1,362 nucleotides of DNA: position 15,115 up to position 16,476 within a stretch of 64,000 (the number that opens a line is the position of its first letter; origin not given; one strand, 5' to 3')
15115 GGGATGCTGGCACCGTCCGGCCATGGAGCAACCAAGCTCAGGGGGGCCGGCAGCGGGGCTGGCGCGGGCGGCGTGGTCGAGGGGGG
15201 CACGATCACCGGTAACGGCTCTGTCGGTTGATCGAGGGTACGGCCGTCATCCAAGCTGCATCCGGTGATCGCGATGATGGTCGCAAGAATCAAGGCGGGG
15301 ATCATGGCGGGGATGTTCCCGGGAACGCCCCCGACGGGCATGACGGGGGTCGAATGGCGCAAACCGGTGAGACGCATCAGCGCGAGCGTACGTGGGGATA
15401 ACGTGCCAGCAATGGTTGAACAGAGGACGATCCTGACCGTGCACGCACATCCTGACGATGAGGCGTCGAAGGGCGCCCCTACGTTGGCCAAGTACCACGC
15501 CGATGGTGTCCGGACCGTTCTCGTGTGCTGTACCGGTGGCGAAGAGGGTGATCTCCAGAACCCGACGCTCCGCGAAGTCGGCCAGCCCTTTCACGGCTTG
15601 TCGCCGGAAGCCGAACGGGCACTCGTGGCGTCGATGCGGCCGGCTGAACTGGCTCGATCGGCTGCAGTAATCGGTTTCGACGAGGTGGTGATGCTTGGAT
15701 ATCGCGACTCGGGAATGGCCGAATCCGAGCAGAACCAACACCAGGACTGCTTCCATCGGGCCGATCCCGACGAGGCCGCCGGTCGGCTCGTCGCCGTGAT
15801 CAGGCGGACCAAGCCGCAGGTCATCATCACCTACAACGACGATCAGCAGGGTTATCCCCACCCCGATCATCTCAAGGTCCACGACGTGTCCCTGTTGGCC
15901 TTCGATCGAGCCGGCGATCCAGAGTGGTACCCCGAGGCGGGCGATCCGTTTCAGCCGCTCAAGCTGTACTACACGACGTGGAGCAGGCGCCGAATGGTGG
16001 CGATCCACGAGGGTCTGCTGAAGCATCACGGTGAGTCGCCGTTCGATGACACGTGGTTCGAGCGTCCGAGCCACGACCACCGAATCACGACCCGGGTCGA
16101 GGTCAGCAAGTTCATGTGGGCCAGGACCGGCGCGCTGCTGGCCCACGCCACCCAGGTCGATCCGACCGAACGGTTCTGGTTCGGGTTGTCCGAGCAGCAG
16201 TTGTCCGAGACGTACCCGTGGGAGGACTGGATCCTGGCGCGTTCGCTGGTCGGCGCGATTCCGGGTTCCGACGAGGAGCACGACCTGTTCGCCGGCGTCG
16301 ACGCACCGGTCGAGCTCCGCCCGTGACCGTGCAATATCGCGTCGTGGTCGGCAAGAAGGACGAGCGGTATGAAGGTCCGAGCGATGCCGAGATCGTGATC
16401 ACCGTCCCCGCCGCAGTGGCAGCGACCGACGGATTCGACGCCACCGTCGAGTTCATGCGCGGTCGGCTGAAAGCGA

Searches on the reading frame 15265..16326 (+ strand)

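Call 32: search_protein_families(library=pfam, proteins=[window:15265-16326:+], max_evalue=0.001)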
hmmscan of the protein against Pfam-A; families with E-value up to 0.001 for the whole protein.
window:15265-16326:+ (353 aa): 1 family
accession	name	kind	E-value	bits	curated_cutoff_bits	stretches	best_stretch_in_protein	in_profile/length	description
PF02585.22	PIG-L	-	5.2e-26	92.1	28.2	1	57-209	1-125/129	GlcNAc-PI de-N-acetylase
